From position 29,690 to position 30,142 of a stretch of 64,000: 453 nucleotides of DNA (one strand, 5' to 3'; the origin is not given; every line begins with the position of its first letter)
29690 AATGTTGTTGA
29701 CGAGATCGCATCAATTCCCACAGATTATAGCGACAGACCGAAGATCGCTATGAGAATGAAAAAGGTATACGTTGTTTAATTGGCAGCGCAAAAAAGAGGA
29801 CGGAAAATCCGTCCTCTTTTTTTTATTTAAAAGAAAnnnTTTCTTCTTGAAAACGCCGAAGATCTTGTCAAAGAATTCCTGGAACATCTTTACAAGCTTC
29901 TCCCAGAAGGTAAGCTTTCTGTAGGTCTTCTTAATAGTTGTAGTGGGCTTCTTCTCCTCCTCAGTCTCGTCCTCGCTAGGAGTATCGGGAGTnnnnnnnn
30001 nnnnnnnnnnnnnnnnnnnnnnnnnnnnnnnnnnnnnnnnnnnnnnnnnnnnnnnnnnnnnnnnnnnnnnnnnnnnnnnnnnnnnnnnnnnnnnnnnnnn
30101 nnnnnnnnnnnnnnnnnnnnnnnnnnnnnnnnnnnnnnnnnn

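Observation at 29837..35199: Two tandem secreted proteins share an expression/secretion cassette and a conserved C-terminal amphipathic tail that matches no classical Gram-positive anchor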

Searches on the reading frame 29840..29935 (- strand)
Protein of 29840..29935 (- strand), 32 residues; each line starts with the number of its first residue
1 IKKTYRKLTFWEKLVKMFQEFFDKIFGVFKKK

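Call 21: search_protein_representatives(alignment_id=A1)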
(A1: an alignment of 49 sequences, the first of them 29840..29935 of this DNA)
Query: 49 sequences, 34 profile positions. Proteins with E-value up to 0.001 (for the whole library): 87; up to 1e-10: 9; up to 1e-30: 0. The best 87 are listed.
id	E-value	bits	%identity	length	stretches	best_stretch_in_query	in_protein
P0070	1.1e-14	69.7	-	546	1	1-34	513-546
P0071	9.1e-14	66.7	-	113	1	1-33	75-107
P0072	1.5e-13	66.1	-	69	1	3-34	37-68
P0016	1.4e-12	62.9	-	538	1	3-34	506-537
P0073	3.4e-12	61.7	-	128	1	1-34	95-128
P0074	6.5e-12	60.8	-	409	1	3-34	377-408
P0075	1.2e-11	59.9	-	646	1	2-34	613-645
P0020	1.5e-11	59.6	-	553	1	1-33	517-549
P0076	2.0e-11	59.2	-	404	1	2-34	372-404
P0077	1.6e-09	53.1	-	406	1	2-33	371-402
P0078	2.1e-09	52.8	-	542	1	1-34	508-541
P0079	2.3e-09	52.6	-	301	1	2-30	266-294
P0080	2.9e-09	52.3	-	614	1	3-33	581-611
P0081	3.4e-09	52.1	-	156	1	1-33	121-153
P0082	6.1e-09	51.2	-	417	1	1-34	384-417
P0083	1.1e-08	50.5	-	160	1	2-34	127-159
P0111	8.8e-06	41.2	-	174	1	1-31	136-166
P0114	1.2e-05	40.7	-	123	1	1-28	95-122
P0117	1.4e-05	40.5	-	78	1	2-26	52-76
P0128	8.9e-05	37.9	-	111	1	1-29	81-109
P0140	2.4e-04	36.5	-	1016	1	2-28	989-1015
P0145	4.2e-04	35.8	-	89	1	3-29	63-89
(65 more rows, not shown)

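Call 25: search_protein_families(library=pfam, alignment_id=A2, max_evalue=0.001)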
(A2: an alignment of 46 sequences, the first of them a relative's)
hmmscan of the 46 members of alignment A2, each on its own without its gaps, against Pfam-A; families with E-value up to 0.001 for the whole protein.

A. member 1, P0140 (1016 aa): 1 family
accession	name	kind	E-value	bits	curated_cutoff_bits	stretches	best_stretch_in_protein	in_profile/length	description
PF22058.2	X25_BaPul_like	-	6.8e-10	39.3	27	1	198-265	16-83/87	Pullulanase X25 domain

B. families by the number of members that match (of 46 scanned): 33 families (the first 25 are shown)
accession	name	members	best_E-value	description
PF22058.2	X25_BaPul_like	28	9.6e-39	Pullulanase X25 domain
PF16738.10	CBM26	19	4.8e-33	Starch-binding module 26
PF16561.11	AMPK1_CBM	6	8.7e-14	Glycogen recognition site of AMP-activated protein kinase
PF18283.7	CBM77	3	7.1e-37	Carbohydrate binding module 77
PF04151.21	PPC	2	1.6e-09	Bacterial pre-peptidase C-terminal domain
PF07495.19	Y_Y_Y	2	4.1e-05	Y_Y_Y domain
PF00544.25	Pectate_lyase_4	1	1.6e-24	Pectate lyase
PF17210.9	SdrD_B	1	1.4e-23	SdrD B-like domain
PF13620.12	CarboxypepD_reg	1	3.9e-23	Carboxypeptidase regulatory-like domain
PF13385.13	Laminin_G_3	1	2.9e-17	Concanavalin A-like lectin/glucanases superfamily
PF00149.33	Metallophos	1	5e-16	Calcineurin-like phosphoesterase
PF11974.14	bMG3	1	3.3e-13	Bacterial alpha-2-macroglobulin MG3 domain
PF17802.7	SpaA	1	5.8e-10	Prealbumin-like fold domain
PF07210.18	DUF1416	1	7.6e-08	Protein of unknown function (DUF1416)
PF23193.1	NOMO_3rd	1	9e-08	NOMO third transthyretin-like domain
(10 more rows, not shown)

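Call 34: search_protein_families(library=ncbifam, proteins=[P0083, P0111, P0114, P0128, P0145], max_evalue=10)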
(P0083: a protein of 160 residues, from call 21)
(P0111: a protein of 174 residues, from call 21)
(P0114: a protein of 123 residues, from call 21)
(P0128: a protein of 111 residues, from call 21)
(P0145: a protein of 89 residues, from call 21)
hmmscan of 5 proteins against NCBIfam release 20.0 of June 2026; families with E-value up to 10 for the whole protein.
P0083 (160 aa): 0 families

P0111 (174 aa): 8 families
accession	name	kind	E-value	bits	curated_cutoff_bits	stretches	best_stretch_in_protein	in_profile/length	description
NF007285.1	PRK09752.1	equivalog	0.00082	17.1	1459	1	114-139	918-943/1250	AIDA-I family autotransporter adhesin YfaL/EhaC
NF033845.1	MSCRAMM_ClfB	exception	0.012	13.5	999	1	111-139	557-585/871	MSCRAMM family adhesin clumping factor ClfB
NF050142.1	PG1828_fam_lipo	equivalog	0.028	15.1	50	1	1-35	1-35/59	PG1828 family lipoprotein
NF052326.1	anti_RE_DarA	equivalog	0.077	11.6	350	1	113-162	551-600/654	antirestriction phage head protein DarA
NF011521.0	PRK14960.1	equivalog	0.11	10.8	1228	1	109-153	415-459/702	DNA polymerase III subunit gamma/tau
NF052322.1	FimD_tip_adhes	equivalog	0.22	10.2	170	1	1-32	1-33/664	fimbrial tip adhesin FimD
NF033186.1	internalin_K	exception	1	7.7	1100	1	116-135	516-535/604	class 1 internalin InlK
NF038041.1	fim_Mfa1_fam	subfamily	5.6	6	130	0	6-37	4-35/495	Mfa1 family fimbria major subunit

P0114 (123 aa): 21 families
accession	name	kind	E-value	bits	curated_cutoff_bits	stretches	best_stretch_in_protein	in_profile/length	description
NF058647.1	lipo_LytA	equivalog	0.0011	19.1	110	1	13-56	4-49/107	acidic lipoprotein LytA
NF033553.1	MerP_Gpos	exception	0.0016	18.3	110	1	13-55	7-50/112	mercury resistance system substrate-binding protein MerP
NF037948.1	signal_int_SinM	equivalog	0.0021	17.5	250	1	16-83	4-70/387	signal integration modulator SinM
NF052551.1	EnvBioLpgNMYCTU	equivalog_domain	0.0055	16.1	250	1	10-56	5-49/227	envelope biogenesis lipoprotein LpqN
NF033765.2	gliding_CglD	equivalog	0.0083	13.9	400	1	13-87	9-83/1124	adventurous gliding motility lipoprotein CglD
NF058595.1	invert_tail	domain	0.018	15.4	37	1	7-46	52-90/113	lipo-invert putative C-terminal anchoring domain-containing protein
NF041057.1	Rcas_1661_fam_Se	equivalog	0.019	14.5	190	1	17-70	2-53/247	Rcas_1661 family thioredoxin-like (seleno)lipoprotein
NF040528.1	SP_0198_lipo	equivalog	0.066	13.2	100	1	14-51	6-43/144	SP_0198 family lipoprotein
NF053527.1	lipo_Cory_WKLS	subfamily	0.087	12.7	105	1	15-55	4-49/166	WKL family lipoprotein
TIGR02898.1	spore_YhcN_YlaJ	subfamily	0.1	13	99.75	1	14-53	3-41/158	YhcN/YlaJ family sporulation lipoprotein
NF041742.1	WGxxGxxG_fam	subfamily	0.12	13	35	1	4-46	1-44/69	WGxxGxxG family protein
NF041193.1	lipo_SP0191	subfamily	0.12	12.4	75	1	13-49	4-42/190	SP0191 family lipoprotein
NF042930.1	EF0163_fam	equivalog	0.13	11.8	65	1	13-52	2-43/165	EF0163 family protein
NF041941.1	lipo_FMN_PplA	exception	0.14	11.3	325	1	11-54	6-49/302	extracellular electron transfer flavoprotein PplA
NF045774.1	cytochro_C551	exception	0.19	11.7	118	1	13-49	5-40/110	cytochrome c551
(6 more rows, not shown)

P0128 (111 aa): 6 families
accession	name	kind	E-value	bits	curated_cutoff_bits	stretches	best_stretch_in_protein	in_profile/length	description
TIGR03490.1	Mycoplas_LppA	paralog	0.00078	18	325.5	1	2-84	4-88/541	LppA family lipoprotein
NF053689.1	BamJ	equivalog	0.011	16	100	1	1-34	1-34/184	BamJ family beta-barrel-assembly machinery protein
NF008652.0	PRK11649.1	equivalog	0.13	11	341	1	3-82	20-93/439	murein DD-endopeptidase MepM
NF038029.1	LP_plasma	domain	0.21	12.1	24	1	3-15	2-14/24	lipoprotein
NF041742.1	WGxxGxxG_fam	subfamily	0.94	10.1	35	1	1-76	1-47/69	WGxxGxxG family protein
NF045774.1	cytochro_C551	exception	3.5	7.6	118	0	1-34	1-31/110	cytochrome c551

P0145 (89 aa): 3 families
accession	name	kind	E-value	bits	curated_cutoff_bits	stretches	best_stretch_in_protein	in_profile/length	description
NF038253.1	GBS_IgA_bnd_BAC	equivalog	3.5e-05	21.8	1700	1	30-67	846-883/1127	IgA Fc-binding protein BAC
NF033913.1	fibronec_FbpA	exception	0.35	10.1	400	1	30-66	207-245/384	LPXTG-anchored fibronectin-binding protein FbpA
NF033201.1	Vip_LPXTG_Lm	exception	0.85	8.8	600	1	34-56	294-316/414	cell invasion LPXTG protein Vip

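Call 44: list_cluster_members(proteins=[P0140, P0005, P0009, P0013, P0017, P0027, P0031, P0036, P0043, P0066])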
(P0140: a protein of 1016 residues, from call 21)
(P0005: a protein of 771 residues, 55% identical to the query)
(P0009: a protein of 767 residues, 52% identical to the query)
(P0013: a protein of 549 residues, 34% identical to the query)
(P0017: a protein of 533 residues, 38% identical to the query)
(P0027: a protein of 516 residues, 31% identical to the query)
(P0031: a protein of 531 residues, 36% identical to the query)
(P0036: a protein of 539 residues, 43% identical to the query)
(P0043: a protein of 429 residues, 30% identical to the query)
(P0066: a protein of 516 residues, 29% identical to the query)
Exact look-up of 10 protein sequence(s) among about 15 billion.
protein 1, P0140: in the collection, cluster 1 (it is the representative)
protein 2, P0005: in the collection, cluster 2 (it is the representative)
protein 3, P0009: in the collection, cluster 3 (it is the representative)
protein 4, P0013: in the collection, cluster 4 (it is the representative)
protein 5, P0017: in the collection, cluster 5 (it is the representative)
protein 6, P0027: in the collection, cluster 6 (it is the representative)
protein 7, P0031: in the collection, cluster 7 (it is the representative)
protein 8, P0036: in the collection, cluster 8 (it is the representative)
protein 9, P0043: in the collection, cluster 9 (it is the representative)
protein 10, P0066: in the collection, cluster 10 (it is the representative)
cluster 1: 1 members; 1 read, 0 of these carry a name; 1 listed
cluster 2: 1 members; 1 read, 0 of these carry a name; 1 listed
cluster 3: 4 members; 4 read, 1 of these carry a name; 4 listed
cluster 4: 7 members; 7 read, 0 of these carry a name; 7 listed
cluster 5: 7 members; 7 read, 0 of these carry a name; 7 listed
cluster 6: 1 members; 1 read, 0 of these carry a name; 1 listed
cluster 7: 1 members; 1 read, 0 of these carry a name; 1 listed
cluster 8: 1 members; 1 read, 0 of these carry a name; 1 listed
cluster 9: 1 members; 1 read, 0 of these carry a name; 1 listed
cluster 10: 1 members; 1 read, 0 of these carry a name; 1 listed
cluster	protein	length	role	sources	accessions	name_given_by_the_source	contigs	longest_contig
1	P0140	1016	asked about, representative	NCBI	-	-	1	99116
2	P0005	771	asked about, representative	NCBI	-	-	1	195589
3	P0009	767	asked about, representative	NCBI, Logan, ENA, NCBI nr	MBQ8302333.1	MAG: starch-binding protein [Clostridia bacterium] | starch-binding protein [Clostridia bacterium]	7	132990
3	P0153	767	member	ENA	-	-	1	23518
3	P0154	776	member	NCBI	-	-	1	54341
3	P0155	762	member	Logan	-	-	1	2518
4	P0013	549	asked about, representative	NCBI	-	-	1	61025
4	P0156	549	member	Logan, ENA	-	-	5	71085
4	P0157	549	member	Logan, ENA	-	-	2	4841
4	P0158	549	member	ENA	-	-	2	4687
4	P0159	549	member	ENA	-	-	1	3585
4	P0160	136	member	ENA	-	-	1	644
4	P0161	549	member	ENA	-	-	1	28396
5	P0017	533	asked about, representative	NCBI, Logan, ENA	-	-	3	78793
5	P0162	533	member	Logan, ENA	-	-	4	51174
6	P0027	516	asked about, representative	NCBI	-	-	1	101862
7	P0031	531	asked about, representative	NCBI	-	-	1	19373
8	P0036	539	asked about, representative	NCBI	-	-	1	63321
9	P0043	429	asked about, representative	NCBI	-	-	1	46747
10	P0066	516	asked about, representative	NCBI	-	-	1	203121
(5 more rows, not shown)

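Call 45: find_encoding_contigs(protein=P0140, flank=2000, max_places=3)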
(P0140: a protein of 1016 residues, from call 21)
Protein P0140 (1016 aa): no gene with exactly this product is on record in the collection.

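Call 66: find_encoding_contigs(protein=P0145, flank=5000, max_places=3)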
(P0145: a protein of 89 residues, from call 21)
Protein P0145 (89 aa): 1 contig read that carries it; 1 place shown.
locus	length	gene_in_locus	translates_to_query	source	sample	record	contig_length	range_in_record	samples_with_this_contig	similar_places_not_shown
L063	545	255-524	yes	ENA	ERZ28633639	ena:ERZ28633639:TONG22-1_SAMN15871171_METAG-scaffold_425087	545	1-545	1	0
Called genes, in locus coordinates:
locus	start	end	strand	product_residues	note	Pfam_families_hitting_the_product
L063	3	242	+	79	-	?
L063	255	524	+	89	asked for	-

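Call 67: find_encoding_contigs(protein=P0117, flank=5000, max_places=3)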
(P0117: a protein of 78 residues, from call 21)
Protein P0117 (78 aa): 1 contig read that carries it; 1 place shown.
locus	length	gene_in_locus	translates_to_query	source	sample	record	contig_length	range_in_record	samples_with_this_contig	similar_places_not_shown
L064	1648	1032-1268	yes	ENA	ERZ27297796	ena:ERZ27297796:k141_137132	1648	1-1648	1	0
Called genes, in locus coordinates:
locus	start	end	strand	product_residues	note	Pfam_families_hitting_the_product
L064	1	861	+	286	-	?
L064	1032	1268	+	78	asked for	-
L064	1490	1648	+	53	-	?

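Call 68: find_encoding_contigs(protein=P0114, flank=5000, max_places=3)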
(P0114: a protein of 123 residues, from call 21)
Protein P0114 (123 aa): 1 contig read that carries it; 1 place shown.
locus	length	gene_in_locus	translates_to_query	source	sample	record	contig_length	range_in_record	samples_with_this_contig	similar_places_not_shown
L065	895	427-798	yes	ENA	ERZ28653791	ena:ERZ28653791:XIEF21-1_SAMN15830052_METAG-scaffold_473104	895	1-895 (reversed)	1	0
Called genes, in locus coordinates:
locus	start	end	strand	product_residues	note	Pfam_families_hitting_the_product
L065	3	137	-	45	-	?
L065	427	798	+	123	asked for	-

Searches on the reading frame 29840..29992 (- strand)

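Call 34: search_protein_families(library=ncbifam, proteins=[window:29840-29992:-], max_evalue=10)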
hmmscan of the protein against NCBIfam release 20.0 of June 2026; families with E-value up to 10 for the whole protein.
seq(51 aa): 1 family
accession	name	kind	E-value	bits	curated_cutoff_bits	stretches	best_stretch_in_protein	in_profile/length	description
NF047362.1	CT392_fam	equivalog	0.0056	15.6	160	1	7-45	264-304/383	CT392 family protein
